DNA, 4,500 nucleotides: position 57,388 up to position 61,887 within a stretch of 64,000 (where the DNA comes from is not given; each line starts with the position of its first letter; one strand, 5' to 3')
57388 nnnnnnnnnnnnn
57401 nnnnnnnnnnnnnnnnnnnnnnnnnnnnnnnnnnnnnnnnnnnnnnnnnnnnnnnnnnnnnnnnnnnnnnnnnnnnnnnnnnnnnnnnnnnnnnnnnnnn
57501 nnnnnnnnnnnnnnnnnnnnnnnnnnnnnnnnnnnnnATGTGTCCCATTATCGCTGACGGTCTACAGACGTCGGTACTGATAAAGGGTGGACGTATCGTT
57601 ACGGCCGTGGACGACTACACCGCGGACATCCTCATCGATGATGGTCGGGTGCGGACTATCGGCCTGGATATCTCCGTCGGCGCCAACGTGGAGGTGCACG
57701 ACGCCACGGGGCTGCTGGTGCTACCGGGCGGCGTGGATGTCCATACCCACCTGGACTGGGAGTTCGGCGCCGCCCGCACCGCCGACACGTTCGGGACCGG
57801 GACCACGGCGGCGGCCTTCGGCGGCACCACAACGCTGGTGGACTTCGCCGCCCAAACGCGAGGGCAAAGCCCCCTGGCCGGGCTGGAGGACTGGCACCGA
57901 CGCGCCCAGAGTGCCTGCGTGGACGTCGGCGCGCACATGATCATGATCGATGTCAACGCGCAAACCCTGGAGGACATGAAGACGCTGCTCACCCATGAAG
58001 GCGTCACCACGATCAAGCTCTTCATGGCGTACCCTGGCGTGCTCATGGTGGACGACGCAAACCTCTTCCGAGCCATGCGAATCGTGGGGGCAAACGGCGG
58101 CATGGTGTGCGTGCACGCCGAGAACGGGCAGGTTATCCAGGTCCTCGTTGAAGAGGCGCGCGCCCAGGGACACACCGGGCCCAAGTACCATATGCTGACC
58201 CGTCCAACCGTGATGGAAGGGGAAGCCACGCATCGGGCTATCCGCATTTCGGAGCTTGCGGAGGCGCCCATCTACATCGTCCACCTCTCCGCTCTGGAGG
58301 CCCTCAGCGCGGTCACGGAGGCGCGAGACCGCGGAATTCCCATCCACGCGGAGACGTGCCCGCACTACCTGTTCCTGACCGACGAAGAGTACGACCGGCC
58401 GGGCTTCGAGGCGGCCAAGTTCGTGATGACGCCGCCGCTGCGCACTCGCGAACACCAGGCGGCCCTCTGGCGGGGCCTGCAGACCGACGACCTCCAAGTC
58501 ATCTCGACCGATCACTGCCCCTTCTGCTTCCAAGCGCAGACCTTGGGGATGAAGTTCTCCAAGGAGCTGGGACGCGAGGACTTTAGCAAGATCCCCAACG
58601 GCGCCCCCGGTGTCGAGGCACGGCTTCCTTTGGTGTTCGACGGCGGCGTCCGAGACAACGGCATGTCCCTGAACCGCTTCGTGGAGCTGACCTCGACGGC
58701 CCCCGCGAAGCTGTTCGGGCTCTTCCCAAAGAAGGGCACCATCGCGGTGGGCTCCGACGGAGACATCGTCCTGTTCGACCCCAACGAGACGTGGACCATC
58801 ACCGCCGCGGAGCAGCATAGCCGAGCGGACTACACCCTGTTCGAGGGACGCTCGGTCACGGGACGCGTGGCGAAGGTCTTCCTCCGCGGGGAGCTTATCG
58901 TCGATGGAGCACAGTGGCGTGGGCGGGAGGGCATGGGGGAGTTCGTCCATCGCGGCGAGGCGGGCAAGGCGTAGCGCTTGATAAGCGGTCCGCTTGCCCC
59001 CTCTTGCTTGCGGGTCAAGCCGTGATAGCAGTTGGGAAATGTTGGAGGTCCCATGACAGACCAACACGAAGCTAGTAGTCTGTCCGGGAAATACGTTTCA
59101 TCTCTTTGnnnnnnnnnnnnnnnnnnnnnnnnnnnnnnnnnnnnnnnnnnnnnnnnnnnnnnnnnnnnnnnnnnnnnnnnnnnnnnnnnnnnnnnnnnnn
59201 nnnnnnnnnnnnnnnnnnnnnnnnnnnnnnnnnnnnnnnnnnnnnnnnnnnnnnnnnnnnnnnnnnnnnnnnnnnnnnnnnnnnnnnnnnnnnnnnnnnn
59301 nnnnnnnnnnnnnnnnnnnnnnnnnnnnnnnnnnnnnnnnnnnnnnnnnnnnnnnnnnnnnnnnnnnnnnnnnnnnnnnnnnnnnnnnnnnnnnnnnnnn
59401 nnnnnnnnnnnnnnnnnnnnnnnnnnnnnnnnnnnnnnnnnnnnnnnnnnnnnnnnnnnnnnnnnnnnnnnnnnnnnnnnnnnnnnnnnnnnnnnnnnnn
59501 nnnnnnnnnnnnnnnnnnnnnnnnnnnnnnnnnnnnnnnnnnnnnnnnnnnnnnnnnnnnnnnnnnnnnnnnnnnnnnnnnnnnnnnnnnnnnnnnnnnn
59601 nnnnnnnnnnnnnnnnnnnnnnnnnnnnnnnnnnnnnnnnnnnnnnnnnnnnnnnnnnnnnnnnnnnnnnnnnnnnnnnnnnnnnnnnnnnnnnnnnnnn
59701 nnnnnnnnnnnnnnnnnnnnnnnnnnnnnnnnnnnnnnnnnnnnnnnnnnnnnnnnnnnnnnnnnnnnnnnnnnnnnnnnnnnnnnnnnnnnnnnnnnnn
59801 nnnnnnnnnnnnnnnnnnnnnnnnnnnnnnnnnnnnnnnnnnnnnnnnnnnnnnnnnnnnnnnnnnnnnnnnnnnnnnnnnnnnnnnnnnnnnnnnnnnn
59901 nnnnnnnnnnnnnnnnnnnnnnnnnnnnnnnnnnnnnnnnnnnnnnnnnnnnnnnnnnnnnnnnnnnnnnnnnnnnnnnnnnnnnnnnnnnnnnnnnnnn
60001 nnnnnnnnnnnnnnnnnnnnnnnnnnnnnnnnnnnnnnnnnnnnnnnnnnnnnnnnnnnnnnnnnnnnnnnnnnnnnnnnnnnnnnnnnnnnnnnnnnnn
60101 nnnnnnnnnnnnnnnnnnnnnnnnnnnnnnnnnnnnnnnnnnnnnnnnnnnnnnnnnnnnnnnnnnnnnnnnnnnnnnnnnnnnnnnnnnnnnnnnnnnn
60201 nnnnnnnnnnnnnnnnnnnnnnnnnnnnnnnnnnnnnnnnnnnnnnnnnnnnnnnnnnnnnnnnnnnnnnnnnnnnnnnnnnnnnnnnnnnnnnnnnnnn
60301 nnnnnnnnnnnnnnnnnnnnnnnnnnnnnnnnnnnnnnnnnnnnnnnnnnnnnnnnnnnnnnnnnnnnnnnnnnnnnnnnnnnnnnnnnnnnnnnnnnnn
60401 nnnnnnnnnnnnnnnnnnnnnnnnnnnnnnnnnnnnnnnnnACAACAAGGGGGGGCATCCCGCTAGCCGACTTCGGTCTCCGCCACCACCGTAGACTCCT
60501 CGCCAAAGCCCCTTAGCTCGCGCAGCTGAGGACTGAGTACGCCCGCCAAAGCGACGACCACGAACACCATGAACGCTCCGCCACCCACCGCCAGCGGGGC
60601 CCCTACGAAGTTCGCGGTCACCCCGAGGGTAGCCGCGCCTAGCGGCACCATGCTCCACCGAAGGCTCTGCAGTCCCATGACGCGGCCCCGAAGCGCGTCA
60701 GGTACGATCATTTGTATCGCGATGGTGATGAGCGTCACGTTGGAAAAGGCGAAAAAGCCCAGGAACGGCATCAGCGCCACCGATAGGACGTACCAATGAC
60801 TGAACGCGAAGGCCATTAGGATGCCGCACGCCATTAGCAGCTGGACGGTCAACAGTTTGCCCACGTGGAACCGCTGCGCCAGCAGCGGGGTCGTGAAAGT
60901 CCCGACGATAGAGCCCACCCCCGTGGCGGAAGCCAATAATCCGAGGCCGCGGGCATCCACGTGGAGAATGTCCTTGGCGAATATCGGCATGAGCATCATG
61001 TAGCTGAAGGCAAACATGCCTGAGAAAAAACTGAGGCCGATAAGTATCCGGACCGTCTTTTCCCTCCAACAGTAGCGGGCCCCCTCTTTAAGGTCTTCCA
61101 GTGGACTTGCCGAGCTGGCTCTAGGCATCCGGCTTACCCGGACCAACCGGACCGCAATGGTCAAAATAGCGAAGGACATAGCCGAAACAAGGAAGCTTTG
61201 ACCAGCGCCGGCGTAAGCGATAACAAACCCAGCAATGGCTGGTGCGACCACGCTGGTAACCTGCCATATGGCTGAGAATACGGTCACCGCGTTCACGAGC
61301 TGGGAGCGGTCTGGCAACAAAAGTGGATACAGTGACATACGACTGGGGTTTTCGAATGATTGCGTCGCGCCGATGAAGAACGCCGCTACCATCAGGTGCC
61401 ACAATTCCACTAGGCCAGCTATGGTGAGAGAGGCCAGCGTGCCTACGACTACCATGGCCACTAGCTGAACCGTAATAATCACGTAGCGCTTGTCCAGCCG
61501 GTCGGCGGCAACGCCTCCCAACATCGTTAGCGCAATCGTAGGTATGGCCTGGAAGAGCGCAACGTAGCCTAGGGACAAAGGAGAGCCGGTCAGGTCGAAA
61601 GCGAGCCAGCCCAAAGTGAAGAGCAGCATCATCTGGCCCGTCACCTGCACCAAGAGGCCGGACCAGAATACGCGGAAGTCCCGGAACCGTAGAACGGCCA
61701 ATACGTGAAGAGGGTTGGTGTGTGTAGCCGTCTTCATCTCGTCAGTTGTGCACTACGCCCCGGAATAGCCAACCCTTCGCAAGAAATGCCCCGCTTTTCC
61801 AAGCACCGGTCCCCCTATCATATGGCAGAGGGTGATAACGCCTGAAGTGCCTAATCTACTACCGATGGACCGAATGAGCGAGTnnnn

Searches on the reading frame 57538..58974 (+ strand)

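Call 17: search_protein_families(library=pfam, proteins=[window:57538-58974:+], max_evalue=0.00001)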
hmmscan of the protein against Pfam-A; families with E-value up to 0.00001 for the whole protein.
window:57538-58974:+ (478 aa): 2 families
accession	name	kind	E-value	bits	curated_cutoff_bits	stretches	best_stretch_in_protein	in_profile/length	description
PF01979.26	Amidohydro_1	-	7.1e-22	78.5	25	1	60-453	1-344/345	Amidohydrolase family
PF07969.17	Amidohydro_3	-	1.8e-16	61.2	29.7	1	373-440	404-471/472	Amidohydrolase family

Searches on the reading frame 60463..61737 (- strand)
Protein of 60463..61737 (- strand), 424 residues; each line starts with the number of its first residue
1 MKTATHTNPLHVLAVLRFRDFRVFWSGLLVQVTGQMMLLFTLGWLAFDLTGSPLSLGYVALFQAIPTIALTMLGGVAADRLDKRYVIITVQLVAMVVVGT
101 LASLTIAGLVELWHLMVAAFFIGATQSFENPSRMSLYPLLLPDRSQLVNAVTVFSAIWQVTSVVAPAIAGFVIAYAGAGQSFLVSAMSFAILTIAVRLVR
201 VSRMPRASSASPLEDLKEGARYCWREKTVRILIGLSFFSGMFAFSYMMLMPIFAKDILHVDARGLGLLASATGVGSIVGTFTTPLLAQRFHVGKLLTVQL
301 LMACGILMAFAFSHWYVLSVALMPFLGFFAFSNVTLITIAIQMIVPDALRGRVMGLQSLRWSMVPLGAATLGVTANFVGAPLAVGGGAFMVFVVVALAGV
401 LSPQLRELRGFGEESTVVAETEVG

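Call 17: search_protein_families(library=pfam, proteins=[window:60463-61737:-], max_evalue=0.00001)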
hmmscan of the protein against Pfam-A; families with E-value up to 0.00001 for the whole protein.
window:60463-61737:- (424 aa): 2 families
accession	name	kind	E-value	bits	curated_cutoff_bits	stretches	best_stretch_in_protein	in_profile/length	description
PF05977.19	MFS_3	-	6.4e-41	140.8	27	1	13-398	4-390/524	Transmembrane secretion effector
PF07690.21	MFS_1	-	2.9e-27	95.9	33.4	1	25-362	2-340/347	Major Facilitator Superfamily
